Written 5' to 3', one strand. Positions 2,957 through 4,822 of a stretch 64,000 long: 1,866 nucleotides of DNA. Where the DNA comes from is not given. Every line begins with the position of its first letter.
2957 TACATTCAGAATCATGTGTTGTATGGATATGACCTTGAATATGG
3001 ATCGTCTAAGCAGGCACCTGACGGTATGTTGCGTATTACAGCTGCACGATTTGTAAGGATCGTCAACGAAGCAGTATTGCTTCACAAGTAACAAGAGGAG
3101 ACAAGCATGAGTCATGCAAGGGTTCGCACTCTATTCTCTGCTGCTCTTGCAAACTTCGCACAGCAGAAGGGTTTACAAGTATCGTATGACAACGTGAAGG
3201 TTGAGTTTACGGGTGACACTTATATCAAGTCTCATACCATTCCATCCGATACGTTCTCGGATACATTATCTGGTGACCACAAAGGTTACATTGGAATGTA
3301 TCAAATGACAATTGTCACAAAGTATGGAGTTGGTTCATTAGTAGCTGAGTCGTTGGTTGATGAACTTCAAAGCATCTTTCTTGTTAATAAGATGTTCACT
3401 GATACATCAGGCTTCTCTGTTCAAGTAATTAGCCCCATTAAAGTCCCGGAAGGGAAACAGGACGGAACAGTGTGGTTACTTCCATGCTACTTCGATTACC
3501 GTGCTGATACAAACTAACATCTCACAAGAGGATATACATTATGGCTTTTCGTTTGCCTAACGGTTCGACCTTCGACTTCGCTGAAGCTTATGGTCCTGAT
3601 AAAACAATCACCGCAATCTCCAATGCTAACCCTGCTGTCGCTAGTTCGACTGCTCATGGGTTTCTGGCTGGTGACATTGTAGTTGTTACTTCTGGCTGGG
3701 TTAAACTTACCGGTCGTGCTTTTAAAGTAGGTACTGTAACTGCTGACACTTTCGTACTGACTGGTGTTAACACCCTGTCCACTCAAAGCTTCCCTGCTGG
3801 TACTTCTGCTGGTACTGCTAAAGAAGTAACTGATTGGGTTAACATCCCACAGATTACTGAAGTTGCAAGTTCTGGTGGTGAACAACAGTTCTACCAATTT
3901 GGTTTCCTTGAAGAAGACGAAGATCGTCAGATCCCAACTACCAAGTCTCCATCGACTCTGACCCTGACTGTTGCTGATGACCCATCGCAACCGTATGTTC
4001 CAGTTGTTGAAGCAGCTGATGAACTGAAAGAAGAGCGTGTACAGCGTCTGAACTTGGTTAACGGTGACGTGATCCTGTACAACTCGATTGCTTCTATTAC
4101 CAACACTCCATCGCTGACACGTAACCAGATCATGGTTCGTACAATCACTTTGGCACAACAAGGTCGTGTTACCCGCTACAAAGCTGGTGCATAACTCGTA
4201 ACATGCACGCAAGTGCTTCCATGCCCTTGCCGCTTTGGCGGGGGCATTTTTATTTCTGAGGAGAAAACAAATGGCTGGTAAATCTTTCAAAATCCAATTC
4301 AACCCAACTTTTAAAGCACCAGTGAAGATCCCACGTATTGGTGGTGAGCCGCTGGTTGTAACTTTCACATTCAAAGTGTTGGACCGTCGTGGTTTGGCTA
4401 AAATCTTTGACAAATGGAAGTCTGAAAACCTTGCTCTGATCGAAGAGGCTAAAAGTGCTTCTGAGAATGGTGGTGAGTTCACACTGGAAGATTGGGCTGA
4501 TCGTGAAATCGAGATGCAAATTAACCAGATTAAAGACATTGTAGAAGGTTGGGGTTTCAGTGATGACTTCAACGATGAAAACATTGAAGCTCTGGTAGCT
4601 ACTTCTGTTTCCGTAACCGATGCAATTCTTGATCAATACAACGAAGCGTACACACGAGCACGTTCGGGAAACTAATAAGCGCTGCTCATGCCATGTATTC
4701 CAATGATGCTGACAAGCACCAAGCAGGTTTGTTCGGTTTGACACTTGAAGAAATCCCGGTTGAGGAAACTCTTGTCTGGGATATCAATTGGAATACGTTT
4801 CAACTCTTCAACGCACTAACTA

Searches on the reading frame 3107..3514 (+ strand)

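Call 105: search_protein_families(library=pfam, proteins=[window:3107-3514:+], max_evalue=0.05)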
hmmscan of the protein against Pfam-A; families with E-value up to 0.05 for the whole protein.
window:3107-3514:+ (136 aa): 1 family
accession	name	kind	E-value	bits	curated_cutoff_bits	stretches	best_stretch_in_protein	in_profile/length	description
PF13554.12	Phage_tail_terminator_5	-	3.1e-17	63.4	27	1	6-129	2-125/127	Phage tail terminator protein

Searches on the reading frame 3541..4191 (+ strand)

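Call 105: search_protein_families(library=pfam, proteins=[window:3541-4191:+], max_evalue=0.05)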
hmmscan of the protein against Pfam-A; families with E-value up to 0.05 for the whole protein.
window:3541-4191:+ (217 aa): 1 family
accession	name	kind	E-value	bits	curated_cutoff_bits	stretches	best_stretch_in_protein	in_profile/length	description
PF08813.17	Phage_tail_3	-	8.8e-57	191.8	24.2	1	51-215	1-165/165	Phage tail tube protein, TTP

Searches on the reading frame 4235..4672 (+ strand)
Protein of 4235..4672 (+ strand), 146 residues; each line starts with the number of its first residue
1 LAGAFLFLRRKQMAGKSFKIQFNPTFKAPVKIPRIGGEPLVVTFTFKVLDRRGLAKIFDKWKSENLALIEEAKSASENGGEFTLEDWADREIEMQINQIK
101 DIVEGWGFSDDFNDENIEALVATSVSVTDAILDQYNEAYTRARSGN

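Call 105: search_protein_families(library=pfam, proteins=[window:4235-4672:+], max_evalue=0.05)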
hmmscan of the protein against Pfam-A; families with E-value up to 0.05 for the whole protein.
window:4235-4672:+ (146 aa): 1 family
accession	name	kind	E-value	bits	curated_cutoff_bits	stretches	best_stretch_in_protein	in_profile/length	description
PF08748.17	Phage_TAC_4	-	3.3e-33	115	21.1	1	13-146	1-124/124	Phage tail assembly chaperone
